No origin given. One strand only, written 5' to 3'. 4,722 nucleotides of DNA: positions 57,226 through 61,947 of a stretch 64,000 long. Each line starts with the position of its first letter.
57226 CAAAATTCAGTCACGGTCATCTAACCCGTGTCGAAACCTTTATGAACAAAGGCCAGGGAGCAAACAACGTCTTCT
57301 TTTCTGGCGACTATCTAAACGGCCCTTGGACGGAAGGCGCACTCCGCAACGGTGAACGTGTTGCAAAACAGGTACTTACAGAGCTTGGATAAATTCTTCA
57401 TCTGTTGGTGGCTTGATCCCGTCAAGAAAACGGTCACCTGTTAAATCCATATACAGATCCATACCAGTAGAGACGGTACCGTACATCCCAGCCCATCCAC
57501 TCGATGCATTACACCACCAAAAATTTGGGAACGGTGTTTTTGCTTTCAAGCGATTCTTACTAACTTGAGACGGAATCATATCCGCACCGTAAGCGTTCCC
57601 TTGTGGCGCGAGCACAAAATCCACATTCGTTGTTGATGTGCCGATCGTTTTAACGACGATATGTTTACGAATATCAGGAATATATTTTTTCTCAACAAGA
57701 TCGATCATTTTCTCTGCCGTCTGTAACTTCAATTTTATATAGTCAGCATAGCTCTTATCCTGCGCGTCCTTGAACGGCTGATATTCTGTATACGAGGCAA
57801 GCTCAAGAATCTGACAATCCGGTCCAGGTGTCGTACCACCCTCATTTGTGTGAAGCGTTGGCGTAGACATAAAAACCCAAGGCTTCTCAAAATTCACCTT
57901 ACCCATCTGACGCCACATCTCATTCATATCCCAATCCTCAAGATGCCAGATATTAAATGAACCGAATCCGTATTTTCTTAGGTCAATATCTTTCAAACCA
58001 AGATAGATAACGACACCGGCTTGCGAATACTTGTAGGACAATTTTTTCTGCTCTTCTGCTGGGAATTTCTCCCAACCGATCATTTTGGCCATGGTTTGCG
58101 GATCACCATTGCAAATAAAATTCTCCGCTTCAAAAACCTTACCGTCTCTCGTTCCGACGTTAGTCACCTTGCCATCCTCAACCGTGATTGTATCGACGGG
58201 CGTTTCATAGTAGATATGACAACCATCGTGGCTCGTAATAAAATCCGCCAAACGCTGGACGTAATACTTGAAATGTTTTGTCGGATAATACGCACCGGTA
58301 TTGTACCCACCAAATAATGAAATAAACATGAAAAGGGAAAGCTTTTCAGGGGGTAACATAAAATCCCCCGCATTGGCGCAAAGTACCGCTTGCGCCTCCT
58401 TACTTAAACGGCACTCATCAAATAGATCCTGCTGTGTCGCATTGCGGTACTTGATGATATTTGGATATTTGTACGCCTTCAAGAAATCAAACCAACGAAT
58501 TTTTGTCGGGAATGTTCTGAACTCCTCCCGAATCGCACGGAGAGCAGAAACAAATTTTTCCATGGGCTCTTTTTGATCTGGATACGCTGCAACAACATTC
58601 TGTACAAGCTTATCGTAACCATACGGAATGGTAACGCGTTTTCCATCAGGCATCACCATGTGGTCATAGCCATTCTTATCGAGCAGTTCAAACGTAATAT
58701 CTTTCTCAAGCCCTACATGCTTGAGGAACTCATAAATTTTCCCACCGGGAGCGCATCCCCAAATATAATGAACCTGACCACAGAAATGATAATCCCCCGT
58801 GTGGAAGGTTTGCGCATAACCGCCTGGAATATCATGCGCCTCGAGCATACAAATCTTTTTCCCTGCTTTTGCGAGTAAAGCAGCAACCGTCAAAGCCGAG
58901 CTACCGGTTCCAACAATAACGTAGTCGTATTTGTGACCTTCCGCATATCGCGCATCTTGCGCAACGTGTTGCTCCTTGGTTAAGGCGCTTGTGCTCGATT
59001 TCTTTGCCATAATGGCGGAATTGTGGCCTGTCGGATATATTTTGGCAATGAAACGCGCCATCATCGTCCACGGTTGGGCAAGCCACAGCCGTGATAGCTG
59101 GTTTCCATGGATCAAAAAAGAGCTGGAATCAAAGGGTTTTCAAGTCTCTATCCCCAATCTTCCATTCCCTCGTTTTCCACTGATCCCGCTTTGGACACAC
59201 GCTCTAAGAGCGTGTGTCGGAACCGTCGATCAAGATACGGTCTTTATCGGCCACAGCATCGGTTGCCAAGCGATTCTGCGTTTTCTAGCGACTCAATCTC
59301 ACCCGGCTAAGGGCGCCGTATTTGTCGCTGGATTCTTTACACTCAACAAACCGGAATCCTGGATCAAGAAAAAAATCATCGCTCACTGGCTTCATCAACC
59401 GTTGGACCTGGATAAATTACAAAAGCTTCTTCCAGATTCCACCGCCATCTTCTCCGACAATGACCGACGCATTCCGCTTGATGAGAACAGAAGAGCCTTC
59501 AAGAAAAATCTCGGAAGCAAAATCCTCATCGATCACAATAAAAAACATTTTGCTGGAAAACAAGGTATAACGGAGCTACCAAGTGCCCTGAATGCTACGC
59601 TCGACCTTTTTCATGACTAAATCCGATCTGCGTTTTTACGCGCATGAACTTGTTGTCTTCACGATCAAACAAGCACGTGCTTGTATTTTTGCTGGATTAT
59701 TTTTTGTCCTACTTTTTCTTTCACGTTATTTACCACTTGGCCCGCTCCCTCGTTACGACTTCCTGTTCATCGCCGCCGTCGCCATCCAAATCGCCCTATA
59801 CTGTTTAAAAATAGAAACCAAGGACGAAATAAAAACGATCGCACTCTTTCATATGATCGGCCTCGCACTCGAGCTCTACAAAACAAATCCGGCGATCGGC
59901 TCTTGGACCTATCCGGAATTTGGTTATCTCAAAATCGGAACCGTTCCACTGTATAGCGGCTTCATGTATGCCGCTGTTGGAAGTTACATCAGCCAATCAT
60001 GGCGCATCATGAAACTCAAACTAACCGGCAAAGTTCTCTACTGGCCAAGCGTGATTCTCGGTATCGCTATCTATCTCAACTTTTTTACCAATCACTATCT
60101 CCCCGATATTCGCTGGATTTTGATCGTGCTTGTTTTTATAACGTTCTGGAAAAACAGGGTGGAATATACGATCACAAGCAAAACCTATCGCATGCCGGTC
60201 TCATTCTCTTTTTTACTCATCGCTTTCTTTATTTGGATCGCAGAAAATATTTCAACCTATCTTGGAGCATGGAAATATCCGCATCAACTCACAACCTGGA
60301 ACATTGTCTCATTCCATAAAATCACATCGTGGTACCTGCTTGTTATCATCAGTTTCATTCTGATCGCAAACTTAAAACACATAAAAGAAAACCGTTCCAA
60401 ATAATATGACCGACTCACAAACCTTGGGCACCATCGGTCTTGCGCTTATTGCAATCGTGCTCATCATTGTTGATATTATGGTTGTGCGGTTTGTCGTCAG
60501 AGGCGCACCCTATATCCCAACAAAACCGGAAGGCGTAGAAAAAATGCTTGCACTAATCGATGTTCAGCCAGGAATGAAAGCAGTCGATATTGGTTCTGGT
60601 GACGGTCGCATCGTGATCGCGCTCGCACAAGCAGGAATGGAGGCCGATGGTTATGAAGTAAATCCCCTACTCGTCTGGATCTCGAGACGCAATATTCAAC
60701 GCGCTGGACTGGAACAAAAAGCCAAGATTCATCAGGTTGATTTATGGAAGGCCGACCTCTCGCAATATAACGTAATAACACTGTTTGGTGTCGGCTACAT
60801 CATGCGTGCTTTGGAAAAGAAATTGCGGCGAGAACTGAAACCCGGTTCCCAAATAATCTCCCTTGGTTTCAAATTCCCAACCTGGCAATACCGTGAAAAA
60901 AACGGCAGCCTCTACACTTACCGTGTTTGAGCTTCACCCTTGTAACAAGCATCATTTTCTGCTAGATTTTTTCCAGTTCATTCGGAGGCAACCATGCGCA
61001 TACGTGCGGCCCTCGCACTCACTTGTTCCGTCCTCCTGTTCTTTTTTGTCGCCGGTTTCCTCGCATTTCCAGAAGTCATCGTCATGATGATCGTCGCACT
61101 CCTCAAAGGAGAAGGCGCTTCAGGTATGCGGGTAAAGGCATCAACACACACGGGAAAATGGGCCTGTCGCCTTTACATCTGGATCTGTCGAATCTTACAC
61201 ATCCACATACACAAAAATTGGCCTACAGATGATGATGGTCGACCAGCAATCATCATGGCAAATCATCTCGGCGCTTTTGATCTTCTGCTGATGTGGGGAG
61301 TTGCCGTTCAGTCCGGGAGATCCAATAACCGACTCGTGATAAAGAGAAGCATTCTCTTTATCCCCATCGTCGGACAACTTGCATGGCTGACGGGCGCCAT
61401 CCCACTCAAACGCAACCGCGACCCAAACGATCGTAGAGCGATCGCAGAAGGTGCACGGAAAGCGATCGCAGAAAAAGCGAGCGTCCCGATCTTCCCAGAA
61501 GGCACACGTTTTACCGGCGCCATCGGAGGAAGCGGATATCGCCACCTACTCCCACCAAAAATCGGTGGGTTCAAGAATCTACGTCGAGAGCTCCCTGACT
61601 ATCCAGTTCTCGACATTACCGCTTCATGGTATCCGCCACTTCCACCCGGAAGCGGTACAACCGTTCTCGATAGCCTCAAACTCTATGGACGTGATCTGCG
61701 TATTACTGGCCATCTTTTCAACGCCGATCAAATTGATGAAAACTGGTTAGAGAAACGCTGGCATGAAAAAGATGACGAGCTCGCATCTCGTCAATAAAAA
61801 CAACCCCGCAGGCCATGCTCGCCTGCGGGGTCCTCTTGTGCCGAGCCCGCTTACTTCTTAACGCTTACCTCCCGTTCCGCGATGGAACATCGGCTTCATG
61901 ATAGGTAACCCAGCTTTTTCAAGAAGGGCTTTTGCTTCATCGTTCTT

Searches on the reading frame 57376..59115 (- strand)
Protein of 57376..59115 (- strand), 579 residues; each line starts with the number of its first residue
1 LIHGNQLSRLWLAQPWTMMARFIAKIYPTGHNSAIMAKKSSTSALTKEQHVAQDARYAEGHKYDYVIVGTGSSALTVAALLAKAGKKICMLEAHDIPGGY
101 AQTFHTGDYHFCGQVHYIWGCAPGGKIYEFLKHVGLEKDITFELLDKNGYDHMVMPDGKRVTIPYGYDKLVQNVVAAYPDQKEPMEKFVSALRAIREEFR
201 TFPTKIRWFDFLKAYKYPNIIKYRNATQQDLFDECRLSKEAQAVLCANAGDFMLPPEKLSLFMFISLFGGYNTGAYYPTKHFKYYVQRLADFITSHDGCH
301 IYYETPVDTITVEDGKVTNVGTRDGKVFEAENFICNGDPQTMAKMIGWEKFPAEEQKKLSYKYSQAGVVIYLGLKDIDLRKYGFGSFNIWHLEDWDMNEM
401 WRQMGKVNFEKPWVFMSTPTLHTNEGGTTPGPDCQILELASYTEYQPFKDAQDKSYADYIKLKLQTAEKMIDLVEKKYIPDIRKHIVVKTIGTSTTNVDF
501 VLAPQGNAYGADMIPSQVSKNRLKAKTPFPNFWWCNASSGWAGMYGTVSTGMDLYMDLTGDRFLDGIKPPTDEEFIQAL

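Call 79: search_protein_families(library=pfam, proteins=[window:57376-59115:-], max_evalue=0.0001)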
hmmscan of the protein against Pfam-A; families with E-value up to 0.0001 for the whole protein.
window:57376-59115:- (579 aa): 4 families
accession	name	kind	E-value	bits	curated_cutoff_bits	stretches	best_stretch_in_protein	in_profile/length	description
PF13450.12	NAD_binding_8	-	8.9e-12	45.6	21.9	1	67-133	1-67/68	NAD(P)-binding Rossmann-like domain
PF01593.30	Amino_oxidase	-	3.4e-10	40.2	19.8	1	75-369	4-286/443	Flavin containing amine oxidoreductase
PF01266.30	DAO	-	1.1e-09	38.7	27.9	1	64-334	1-199/353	FAD dependent oxidoreductase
PF01946.23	Thi4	-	4.3e-05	23.3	26.2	0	62-100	17-56/235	Thi4 family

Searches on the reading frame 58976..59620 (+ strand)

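Call 79: search_protein_families(library=pfam, proteins=[window:58976-59620:+], max_evalue=0.0001)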
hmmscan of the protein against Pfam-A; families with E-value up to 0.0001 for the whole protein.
window:58976-59620:+ (214 aa): 3 families
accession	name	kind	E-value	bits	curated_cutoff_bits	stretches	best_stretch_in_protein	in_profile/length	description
PF06821.19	Ser_hydrolase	-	2.5e-17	63.8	22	1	29-204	2-166/172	Serine hydrolase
PF00561.26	Abhydrolase_1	-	1.9e-07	31.4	25.8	0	86-139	69-119/245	alpha/beta hydrolase fold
PF12697.13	Abhydrolase_6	-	6.8e-05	24.1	26.3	1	29-144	2-113/217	Alpha/beta hydrolase family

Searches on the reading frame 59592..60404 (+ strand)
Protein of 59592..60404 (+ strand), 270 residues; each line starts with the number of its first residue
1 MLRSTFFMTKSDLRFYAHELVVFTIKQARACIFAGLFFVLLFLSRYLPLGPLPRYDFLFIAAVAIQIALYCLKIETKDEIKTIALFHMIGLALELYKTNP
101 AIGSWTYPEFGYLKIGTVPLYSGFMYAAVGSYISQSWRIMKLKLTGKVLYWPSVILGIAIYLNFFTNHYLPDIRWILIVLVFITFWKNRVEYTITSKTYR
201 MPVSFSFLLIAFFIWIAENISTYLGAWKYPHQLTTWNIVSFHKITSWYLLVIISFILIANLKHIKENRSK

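Call 79: search_protein_families(library=pfam, proteins=[window:59592-60404:+], max_evalue=0.0001)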
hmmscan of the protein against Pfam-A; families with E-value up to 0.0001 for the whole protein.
window:59592-60404:+ (270 aa): 1 family
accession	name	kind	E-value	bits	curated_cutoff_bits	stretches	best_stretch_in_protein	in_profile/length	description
PF05675.17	DUF817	-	1.6e-94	316.5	25.9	1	19-255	1-237/237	Protein of unknown function (DUF817)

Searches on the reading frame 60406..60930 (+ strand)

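Call 79: search_protein_families(library=pfam, proteins=[window:60406-60930:+], max_evalue=0.0001)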
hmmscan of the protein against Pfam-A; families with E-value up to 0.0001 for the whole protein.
window:60406-60930:+ (174 aa): 4 families
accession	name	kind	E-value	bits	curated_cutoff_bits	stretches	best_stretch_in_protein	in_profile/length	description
PF13847.12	Methyltransf_31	-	2.4e-06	27.7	27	1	55-151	3-108/145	Methyltransferase domain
PF01135.25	PCMT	-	5.2e-06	26.8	20.3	1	41-150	59-169/210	Protein-L-isoaspartate(D-aspartate) O-methyltransferase (PCMT)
PF13649.12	Methyltransf_25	-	1.4e-05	26.1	27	1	60-147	2-96/97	Methyltransferase domain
PF05175.20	MTS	-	2.3e-05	24.5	23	1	46-124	22-102/170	Methyltransferase small domain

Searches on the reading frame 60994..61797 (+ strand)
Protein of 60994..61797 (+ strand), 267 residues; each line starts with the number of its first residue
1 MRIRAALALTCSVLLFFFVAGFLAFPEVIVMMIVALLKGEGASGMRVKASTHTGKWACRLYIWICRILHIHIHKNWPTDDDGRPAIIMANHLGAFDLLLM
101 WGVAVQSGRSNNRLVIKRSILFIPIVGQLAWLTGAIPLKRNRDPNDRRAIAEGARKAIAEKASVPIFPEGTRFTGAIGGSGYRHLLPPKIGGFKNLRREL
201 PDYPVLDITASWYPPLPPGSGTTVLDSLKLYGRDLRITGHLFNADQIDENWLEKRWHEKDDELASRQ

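Call 79: search_protein_families(library=pfam, proteins=[window:60994-61797:+], max_evalue=0.0001)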
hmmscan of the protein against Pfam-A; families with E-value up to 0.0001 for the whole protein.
window:60994-61797:+ (267 aa): 1 family
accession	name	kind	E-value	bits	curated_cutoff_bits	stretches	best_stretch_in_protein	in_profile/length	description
PF01553.26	Acyltransferase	-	4.8e-20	72.1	23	1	70-205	4-129/132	Acyltransferase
